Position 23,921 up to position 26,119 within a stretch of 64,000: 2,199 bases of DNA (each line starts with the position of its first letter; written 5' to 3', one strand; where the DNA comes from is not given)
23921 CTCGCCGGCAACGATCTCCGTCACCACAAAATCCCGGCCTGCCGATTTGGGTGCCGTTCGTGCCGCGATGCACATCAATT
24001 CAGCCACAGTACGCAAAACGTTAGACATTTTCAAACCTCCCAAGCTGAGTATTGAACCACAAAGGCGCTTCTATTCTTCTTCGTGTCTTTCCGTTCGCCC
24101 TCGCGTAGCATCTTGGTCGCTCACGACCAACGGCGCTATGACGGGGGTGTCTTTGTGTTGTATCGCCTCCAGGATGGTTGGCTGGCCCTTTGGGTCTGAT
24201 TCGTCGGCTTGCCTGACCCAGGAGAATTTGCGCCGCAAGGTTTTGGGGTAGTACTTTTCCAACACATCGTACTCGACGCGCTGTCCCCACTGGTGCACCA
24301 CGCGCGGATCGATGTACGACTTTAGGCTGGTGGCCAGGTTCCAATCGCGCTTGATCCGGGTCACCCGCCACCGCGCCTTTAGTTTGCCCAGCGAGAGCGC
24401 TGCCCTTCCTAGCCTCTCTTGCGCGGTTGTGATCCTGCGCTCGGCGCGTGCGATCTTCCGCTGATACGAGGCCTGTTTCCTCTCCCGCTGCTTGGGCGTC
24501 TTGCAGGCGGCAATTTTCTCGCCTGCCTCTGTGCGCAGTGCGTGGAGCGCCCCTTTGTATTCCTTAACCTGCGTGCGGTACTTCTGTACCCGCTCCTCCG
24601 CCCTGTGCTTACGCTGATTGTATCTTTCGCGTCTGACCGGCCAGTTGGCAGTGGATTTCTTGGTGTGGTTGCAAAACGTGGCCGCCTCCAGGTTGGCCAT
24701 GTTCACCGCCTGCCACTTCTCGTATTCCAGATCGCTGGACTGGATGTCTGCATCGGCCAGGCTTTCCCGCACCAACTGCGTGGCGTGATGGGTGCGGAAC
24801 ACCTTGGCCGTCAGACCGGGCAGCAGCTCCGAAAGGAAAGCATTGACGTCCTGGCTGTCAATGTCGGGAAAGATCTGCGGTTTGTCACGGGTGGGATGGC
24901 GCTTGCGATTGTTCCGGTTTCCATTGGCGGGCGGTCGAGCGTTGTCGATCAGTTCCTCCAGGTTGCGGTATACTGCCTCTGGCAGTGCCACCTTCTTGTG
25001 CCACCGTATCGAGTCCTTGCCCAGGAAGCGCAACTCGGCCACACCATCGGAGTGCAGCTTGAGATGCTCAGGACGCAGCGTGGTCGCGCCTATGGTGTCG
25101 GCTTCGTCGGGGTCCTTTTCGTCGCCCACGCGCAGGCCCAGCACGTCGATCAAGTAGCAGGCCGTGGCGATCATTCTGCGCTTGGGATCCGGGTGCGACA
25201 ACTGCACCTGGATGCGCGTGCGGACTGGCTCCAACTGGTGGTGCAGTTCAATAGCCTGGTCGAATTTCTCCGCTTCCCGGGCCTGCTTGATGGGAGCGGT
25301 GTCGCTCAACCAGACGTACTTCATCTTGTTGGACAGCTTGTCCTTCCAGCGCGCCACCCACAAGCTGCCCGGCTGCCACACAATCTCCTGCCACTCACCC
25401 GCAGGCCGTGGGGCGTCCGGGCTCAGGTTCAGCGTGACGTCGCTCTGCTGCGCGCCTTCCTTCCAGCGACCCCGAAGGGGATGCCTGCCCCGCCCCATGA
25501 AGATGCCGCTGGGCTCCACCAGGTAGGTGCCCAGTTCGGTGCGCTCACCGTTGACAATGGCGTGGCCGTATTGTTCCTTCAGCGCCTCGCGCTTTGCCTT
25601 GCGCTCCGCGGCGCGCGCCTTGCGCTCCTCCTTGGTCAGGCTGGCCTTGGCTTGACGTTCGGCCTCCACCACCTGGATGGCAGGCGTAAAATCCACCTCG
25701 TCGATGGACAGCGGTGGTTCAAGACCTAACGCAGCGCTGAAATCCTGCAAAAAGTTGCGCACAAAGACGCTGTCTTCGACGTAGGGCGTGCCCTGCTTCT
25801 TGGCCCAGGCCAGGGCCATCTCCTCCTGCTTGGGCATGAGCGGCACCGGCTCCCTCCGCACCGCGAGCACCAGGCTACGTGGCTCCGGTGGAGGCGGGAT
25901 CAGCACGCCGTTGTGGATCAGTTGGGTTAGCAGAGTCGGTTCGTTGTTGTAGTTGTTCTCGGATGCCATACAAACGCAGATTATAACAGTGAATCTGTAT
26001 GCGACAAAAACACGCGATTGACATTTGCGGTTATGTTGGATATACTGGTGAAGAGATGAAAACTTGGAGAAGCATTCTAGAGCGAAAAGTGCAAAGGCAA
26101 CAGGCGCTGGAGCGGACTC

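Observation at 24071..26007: Eukaryote/Thaumarchaeota-style long-form topoisomerase IB in a bacterial context, apparently near-leaderless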

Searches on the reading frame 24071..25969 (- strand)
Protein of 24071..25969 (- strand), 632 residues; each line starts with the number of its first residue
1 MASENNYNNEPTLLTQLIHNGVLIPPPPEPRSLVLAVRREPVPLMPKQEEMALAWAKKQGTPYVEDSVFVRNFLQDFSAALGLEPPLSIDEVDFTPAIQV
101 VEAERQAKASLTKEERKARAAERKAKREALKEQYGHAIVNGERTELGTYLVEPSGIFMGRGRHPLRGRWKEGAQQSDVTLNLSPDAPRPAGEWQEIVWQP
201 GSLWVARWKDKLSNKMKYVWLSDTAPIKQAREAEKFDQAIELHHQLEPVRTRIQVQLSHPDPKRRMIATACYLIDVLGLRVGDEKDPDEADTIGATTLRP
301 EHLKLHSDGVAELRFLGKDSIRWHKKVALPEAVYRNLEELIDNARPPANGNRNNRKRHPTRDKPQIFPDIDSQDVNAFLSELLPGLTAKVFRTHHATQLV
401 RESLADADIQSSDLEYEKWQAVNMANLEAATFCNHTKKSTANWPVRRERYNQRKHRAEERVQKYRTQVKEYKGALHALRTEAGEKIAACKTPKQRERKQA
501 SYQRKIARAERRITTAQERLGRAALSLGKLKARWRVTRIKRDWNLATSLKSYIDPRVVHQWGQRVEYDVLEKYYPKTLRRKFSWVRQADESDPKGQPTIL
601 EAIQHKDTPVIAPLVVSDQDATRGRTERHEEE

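Call 3: search_protein_families(library=pfam, proteins=[window:24071-25969:-], max_evalue=0.01)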
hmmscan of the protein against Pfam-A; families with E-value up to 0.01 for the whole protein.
window:24071-25969:- (632 aa): 3 families
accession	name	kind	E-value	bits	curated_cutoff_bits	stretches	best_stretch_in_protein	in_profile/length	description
PF01028.25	Topoisom_I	-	4.6e-57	193.4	23.7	1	226-467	3-227/228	Eukaryotic DNA topoisomerase I, catalytic core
PF02919.20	Topoisom_I_N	-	9.9e-50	169.5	25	1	16-221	5-213/213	Eukaryotic DNA topoisomerase I, DNA binding fragment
PF14370.11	Topo_C_assoc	-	2e-12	47.3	25.1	1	538-590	15-66/70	C-terminal topoisomerase domain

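Call 4: search_solved_structures(query=window:24071-25969:-, max_evalue=0.01, show_alignments=2)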
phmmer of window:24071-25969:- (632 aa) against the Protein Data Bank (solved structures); distinct sequences matched with E-value up to 0.01: 17.
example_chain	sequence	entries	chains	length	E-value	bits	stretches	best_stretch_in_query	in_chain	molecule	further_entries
6z01_A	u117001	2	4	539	5.6e-129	434.6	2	16-481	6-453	DNA topoisomerase I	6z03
2b9s_A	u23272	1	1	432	1.3e-64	222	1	16-437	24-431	topoisomerase I-like protein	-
1rrj_A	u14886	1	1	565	5.9e-63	216.6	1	17-590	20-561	DNA topoisomerase I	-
1seu_A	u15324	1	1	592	6.7e-63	216.4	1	17-590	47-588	DNA topoisomerase I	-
1nh3_A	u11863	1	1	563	1.3e-62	215.4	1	17-590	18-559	DNA topoisomerase I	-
1k4s_A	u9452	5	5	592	1.5e-62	215.2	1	17-590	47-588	DNA topoisomerase I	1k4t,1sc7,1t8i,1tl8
1a31_A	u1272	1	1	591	1.5e-62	215.2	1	17-590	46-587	PROTEIN (TOPOISOMERASE I)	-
1lpq_A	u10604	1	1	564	3.2e-62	214.2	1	17-590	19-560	DNA topoisomerase I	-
1a35_A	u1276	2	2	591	3.6e-62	214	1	17-590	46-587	PROTEIN (DNA TOPOISOMERASE I) | TOPOISOMERASE I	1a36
1ej9_A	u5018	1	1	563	8.4e-62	212.8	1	17-590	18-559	DNA TOPOISOMERASE I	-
1r49_A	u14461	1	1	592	9.3e-62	212.6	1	17-590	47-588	DNA topoisomerase I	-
1rr8_C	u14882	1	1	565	2.6e-61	211.1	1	17-590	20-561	DNA topoisomerase I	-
1ois_A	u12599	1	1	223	1.8e-29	106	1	16-221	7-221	DNA TOPOISOMERASE I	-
2f4q_A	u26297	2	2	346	6.9e-08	34.7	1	261-423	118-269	type I topoisomerase, putative | Putative Type I topoisomerase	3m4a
2b9s_B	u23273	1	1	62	0.00019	23.3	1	538-591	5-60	DNA topoisomerase I-like protein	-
2h7f_X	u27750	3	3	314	0.0067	18.2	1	267-347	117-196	DNA topoisomerase 1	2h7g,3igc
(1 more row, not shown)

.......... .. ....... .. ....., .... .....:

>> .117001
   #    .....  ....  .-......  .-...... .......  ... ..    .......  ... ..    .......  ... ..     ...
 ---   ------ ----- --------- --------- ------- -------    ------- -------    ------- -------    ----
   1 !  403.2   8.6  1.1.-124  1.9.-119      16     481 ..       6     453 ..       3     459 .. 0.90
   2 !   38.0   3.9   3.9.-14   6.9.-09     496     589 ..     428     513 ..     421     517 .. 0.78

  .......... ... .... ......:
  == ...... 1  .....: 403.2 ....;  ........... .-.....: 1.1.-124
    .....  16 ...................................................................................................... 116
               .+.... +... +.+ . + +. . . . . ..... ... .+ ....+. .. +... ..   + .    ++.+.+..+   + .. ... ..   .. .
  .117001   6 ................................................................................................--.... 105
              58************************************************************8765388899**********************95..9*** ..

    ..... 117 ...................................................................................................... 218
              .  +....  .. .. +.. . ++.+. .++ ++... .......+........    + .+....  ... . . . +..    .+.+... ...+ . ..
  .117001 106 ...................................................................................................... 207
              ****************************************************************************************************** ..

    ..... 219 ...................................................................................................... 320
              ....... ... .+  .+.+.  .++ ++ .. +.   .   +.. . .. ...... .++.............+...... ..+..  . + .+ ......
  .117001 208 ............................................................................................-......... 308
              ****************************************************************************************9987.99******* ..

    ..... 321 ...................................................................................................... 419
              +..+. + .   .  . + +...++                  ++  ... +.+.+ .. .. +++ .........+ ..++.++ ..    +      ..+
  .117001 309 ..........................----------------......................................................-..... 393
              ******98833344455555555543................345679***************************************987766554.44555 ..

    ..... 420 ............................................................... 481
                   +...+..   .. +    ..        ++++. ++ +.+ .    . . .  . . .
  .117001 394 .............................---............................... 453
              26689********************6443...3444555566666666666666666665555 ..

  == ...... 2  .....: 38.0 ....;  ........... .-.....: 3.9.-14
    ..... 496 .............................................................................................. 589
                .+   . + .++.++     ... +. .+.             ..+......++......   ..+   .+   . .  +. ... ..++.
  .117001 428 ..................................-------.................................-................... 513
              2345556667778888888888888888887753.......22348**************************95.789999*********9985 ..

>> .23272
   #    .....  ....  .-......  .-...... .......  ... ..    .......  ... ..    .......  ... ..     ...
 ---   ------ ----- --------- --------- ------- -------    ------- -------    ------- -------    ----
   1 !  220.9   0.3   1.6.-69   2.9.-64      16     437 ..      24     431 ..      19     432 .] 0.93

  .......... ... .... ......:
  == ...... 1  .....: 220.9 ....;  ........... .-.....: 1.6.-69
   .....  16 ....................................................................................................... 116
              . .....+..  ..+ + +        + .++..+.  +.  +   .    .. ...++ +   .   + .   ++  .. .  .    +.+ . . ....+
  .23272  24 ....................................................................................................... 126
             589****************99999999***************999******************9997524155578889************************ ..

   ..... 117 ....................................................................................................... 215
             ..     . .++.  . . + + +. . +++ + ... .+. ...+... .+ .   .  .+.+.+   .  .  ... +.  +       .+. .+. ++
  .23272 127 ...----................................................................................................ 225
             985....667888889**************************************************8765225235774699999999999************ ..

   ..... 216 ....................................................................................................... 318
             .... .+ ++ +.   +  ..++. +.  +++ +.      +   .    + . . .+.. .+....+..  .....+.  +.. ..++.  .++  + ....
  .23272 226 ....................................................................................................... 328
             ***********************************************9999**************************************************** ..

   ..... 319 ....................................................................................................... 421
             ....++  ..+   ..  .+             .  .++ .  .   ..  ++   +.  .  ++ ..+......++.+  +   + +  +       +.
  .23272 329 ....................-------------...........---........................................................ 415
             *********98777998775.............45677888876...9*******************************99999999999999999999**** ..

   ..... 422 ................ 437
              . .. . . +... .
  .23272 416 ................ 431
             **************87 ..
